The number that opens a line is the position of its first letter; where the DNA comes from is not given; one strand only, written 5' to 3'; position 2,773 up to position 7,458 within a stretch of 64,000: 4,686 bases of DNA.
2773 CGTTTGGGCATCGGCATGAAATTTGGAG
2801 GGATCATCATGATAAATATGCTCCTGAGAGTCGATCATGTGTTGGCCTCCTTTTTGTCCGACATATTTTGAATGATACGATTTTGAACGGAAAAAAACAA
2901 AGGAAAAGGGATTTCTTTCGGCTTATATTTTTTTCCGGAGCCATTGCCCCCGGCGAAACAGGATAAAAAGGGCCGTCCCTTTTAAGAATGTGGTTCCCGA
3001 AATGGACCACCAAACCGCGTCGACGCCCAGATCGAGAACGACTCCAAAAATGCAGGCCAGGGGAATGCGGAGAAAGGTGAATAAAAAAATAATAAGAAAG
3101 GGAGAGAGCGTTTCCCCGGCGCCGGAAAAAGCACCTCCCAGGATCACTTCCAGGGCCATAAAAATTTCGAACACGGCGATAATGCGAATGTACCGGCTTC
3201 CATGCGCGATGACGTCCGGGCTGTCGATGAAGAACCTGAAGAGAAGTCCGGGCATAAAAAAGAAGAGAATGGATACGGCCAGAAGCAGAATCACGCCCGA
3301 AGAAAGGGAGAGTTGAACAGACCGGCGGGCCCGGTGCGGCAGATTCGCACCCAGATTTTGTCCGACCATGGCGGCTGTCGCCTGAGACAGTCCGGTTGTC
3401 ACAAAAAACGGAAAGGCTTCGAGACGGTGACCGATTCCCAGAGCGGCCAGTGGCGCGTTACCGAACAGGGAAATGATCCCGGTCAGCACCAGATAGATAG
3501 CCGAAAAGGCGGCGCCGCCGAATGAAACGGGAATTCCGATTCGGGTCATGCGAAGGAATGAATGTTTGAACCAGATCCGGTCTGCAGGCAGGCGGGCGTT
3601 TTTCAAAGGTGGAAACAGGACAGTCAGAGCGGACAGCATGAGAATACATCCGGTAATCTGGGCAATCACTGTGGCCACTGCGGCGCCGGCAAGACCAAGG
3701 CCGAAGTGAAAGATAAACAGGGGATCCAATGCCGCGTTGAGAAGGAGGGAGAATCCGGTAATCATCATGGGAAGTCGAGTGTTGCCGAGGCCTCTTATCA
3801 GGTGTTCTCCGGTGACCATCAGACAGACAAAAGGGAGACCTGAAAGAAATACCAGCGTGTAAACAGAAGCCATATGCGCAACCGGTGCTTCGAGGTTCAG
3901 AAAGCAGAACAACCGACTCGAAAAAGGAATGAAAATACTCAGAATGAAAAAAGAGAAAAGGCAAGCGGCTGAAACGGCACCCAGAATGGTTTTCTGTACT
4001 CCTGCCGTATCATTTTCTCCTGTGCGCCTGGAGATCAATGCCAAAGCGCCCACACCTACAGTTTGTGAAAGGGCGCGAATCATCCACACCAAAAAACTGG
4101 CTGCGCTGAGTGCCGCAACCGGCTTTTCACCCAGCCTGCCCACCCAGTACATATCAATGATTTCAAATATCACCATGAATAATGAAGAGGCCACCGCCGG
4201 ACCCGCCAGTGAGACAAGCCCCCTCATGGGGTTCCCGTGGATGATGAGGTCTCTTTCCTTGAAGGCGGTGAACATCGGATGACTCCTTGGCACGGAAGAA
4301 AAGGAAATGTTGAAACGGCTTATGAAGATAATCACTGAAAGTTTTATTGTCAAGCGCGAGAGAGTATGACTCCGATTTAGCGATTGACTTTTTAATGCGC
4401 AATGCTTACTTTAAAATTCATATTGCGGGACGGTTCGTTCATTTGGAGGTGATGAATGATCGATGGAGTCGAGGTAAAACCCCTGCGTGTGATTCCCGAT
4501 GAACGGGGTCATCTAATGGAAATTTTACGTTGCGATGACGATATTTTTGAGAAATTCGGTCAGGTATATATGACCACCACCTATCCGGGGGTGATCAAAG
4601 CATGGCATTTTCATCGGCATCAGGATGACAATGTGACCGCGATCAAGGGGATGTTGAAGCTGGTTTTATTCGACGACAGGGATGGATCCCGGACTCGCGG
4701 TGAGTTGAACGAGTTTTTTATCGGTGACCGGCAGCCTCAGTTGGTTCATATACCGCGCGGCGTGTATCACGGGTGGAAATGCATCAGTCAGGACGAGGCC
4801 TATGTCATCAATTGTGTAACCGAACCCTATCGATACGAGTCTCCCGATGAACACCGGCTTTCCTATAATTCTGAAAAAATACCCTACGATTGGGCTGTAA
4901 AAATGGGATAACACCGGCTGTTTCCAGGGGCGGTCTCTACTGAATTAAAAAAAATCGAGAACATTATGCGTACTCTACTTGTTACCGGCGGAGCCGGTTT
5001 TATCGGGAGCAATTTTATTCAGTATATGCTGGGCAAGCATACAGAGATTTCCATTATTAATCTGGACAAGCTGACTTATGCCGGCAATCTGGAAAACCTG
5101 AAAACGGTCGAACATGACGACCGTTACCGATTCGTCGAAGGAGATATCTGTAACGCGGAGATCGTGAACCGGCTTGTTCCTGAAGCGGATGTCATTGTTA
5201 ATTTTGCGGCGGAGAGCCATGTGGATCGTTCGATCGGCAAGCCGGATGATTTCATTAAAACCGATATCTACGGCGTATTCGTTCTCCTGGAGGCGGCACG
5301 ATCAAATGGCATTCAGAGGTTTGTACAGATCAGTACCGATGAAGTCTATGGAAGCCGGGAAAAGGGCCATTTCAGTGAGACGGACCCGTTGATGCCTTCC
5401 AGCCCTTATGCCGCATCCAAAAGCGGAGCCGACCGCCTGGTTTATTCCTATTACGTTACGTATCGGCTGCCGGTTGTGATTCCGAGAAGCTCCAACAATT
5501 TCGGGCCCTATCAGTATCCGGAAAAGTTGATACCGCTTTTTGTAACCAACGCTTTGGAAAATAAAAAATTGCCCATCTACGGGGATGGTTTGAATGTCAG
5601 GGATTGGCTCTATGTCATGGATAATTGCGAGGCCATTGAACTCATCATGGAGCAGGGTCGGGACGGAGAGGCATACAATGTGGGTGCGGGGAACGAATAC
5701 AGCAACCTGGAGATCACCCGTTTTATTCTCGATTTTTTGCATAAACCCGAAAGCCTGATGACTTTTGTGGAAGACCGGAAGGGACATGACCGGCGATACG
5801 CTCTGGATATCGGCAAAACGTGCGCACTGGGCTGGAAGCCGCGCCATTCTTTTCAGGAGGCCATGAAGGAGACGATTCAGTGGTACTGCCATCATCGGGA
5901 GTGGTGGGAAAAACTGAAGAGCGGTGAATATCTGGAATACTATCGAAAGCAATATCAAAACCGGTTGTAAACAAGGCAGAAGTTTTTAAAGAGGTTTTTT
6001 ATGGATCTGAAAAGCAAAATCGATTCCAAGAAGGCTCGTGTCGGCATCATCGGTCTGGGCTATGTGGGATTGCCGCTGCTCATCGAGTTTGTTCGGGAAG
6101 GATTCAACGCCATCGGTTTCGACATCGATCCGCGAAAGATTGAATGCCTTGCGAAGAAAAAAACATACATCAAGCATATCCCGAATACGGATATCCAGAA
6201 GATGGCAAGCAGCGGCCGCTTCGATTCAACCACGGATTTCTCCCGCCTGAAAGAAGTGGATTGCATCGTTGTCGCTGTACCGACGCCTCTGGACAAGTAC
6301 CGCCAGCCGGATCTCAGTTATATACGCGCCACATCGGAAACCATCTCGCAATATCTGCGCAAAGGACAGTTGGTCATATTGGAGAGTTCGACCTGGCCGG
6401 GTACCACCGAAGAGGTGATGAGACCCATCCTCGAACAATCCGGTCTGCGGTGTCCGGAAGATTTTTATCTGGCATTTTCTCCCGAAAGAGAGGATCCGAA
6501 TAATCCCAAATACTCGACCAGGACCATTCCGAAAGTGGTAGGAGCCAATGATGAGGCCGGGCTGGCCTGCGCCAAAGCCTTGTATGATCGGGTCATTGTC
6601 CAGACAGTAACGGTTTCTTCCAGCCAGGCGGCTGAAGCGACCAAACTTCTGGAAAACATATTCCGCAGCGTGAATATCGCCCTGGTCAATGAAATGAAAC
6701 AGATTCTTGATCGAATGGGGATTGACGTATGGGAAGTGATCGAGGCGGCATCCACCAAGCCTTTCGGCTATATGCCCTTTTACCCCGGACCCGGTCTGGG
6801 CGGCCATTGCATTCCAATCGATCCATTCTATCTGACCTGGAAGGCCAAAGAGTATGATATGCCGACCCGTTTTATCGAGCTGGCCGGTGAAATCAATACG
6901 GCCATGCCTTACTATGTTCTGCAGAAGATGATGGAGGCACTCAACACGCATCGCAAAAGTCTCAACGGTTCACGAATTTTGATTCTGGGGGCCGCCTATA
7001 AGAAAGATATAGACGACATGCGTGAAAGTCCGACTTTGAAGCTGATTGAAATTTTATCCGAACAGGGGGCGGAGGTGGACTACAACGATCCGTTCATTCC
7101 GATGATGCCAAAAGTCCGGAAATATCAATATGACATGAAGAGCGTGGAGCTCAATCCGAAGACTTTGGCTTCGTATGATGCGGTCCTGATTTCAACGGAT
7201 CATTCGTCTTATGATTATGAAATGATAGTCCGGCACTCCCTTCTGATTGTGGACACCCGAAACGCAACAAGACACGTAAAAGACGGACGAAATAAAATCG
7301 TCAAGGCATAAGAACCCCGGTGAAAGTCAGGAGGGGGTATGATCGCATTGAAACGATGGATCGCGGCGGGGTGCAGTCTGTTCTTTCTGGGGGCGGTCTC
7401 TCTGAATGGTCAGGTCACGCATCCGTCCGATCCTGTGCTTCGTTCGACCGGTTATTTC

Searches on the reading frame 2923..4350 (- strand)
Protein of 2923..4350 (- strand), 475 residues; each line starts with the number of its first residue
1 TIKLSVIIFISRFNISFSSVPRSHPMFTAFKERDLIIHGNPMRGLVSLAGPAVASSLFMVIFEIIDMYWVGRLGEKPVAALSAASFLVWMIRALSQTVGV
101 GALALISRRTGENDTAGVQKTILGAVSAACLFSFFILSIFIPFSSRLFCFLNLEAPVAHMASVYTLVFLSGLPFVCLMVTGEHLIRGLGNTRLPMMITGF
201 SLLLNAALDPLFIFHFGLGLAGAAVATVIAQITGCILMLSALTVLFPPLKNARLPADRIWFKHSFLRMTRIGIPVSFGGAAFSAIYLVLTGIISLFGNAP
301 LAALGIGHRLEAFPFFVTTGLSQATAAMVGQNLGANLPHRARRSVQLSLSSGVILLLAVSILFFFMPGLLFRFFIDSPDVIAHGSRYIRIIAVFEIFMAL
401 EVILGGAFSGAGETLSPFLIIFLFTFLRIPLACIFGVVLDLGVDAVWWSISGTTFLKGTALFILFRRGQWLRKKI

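Call 9: search_protein_families(library=pfam, proteins=[window:2923-4350:-], max_evalue=0.001)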
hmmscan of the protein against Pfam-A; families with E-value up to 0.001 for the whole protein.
window:2923-4350:- (475 aa): 1 family
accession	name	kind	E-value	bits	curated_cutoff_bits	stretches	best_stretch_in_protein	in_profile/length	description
PF01554.23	MatE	-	4.1e-49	166.8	24.9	2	274-433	1-160/161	MatE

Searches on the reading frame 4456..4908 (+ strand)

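Call 8: search_protein_families(library=pfam, proteins=[window:4456-4908:+], max_evalue=0.001)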
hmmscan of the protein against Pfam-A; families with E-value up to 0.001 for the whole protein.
window:4456-4908:+ (151 aa): 2 families
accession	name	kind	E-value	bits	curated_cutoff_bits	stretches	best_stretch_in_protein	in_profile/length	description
PF00908.23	dTDP_sugar_isom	-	2.8e-15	56.9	27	1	2-147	4-153/168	dTDP-4-dehydrorhamnose 3,5-epimerase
PF14667.12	Polysacc_synt_C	-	3.5e-11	43.6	28.7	1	15-132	3-110/111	Polysaccharide biosynthesis C-terminal domain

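Call 61: search_protein_families(library=ncbifam, proteins=[window:4456-4908:+], max_evalue=1e-10)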
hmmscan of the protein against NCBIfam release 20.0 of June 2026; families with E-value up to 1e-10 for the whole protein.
window:4456-4908:+ (151 aa): 1 family
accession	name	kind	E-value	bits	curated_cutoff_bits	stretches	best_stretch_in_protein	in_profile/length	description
TIGR01221.1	rmlC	equivalog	5e-12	46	155.75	1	2-150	7-158/176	dTDP-4-dehydrorhamnose 3,5-epimerase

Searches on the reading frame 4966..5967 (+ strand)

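Call 8: search_protein_families(library=pfam, proteins=[window:4966-5967:+], max_evalue=0.001)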
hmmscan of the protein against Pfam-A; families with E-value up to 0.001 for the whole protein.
window:4966-5967:+ (334 aa): 7 families
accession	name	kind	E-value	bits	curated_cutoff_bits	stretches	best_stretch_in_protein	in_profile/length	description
PF16363.11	GDP_Man_Dehyd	-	7.1e-79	266.1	27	1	5-303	1-332/332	GDP-mannose 4,6 dehydratase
PF01370.27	Epimerase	-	2.6e-62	210.8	20.9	1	5-240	2-240/240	NAD dependent epimerase/dehydratase family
PF01073.25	3Beta_HSD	-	1.4e-20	74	22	1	5-220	1-221/280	3-beta hydroxysteroid dehydrogenase/isomerase family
PF04321.23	RmlD_sub_bind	-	2.4e-16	60.1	27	1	3-268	2-241/287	RmlD substrate binding domain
PF02719.21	Polysacc_synt_2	-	4.7e-14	52.7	20.2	1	4-126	1-130/293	Polysaccharide biosynthesis protein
PF07993.18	NAD_binding_4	-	6.1e-10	39.1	20.1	1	6-177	1-206/258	Male sterility protein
PF13460.12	NAD_binding_10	-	1.4e-08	35.3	27.2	1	8-160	1-132/184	NAD(P)H-binding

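Call 61: search_protein_families(library=ncbifam, proteins=[window:4966-5967:+], max_evalue=1e-10)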
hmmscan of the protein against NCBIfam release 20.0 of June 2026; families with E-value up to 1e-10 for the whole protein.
window:4966-5967:+ (334 aa): 17 families
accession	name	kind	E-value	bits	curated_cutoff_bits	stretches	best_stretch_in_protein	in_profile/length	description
TIGR01181.1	dTDP_gluc_dehyt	equivalog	2.9e-137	457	365.1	1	4-317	2-321/321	dTDP-glucose 4,6-dehydratase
NF007490.0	PRK10084.1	subfamily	1.6e-99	333.3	649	1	4-333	3-360/361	dTDP-glucose 4,6-dehydratase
NF007582.0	PRK10217.1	equivalog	2.5e-94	316.3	698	1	1-322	1-346/355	dTDP-glucose 4,6-dehydratase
TIGR04180.1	EDH_00030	hypoth_equivalog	1.6e-45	155.5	475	1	5-263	2-261/297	NAD-dependent 4,6-dehydratase LegB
TIGR01179.1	galE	equivalog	7.3e-38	130.2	262.3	1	4-311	2-329/332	UDP-glucose 4-epimerase GalE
TIGR02622.1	CDP_4_6_dhtase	equivalog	3.7e-27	95.4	278.45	1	2-310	5-333/352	CDP-glucose 4,6-dehydratase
NF007956.0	PRK10675.1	subfamily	1.8e-24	86.5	394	1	4-312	3-334/338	UDP-glucose 4-epimerase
TIGR02197.1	heptose_epim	equivalog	2.6e-21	76.1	274.6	1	4-308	1-314/316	ADP-glyceromanno-heptose 6-epimerase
NF011728.1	PRK15181.1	equivalog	1.2e-20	73.8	760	1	4-309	18-339/348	Vi polysaccharide biosynthesis UDP-N-acetylglucosaminuronic acid C-4 epimerase TviC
TIGR01472.1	gmd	equivalog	3.1e-18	66.1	415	1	5-251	4-261/342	GDP-mannose 4,6-dehydratase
TIGR03466.1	HpnA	hypoth_equivalog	7e-18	64.6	367.65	1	4-243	3-232/327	hopanoid-associated sugar epimerase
NF008872.0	PRK11908.1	equivalog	3e-16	59.4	294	1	2-259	2-272/349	bifunctional UDP-4-keto-pentose/UDP-xylose synthase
TIGR03589.1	PseB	equivalog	1.2e-14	54.1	407.75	1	2-126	5-127/324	UDP-N-acetylglucosamine 4,6-dehydratase (inverting)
NF043036.1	ErythonDh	equivalog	2.1e-13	50.2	325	1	4-162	3-163/321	D-erythronate dehydrogenase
NF047922.1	GDPFucSynFcl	equivalog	5.3e-13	49.1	500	1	94-311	75-305/308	GDP-L-fucose synthase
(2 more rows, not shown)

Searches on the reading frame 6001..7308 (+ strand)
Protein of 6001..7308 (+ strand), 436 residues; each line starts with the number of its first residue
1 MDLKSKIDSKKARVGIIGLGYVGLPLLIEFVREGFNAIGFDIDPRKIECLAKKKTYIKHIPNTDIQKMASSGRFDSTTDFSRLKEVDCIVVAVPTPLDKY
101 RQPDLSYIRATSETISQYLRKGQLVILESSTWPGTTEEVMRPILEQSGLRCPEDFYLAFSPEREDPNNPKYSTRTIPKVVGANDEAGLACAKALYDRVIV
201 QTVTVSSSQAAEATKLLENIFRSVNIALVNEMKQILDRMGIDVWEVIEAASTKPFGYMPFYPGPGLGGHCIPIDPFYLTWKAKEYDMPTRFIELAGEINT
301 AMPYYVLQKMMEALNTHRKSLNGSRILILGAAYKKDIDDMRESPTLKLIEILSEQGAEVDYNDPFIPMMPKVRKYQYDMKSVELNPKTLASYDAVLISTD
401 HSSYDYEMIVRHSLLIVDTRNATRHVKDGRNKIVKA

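Call 8: search_protein_families(library=pfam, proteins=[window:6001-7308:+], max_evalue=0.001)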
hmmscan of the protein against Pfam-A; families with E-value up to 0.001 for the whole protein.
window:6001-7308:+ (436 aa): 4 families
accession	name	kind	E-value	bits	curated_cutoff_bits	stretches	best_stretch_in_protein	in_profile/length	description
PF03721.20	UDPG_MGDP_dh_N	-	3.3e-40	138.1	27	1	13-185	2-177/187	UDP-glucose/GDP-mannose dehydrogenase family, NAD binding domain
PF00984.24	UDPG_MGDP_dh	-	1.2e-32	112.3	25.4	1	210-300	2-93/94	UDP-glucose/GDP-mannose dehydrogenase family, central domain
PF03720.21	UDPG_MGDP_dh_C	-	9.7e-24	84.2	30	1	327-424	1-102/103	UDP-glucose/GDP-mannose dehydrogenase family, UDP binding domain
PF03446.21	NAD_binding_2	-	2e-06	28.3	21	1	13-142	1-106/161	NAD binding domain of 6-phosphogluconate dehydrogenase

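Call 61: search_protein_families(library=ncbifam, proteins=[window:6001-7308:+], max_evalue=1e-10)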
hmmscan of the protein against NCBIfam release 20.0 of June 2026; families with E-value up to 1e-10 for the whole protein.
window:6001-7308:+ (436 aa): 6 families
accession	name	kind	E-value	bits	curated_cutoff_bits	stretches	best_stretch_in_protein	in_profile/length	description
TIGR03026.1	NDP-sugDHase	subfamily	2.3e-124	415.3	189.8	1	13-421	2-413/413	nucleotide sugar dehydrogenase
NF040825.1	UDPMaNacDH_Arch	equivalog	5.7e-75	252.7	750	1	13-406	2-382/418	UDP-N-acetyl-D-mannosamine dehydrogenase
NF008286.0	PRK11064.1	equivalog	1.6e-66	224.6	459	1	12-420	4-416/420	UDP-N-acetyl-D-mannosamine dehydrogenase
NF011729.0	PRK15182.1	equivalog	4.7e-66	223.3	592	1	12-404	7-391/425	Vi polysaccharide biosynthesis UDP-N-acetylglucosamine C-6 dehydrogenase TviB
NF041297.1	UDPGDh_AglM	equivalog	1.3e-47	162.8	670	1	13-423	2-417/429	UDP-glucose 6-dehydrogenase AglM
NF047673.2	TeichurnBiosyTuaD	equivalog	1.2e-42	146.6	700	1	13-421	3-412/439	UDP-glucose 6-dehydrogenase TuaD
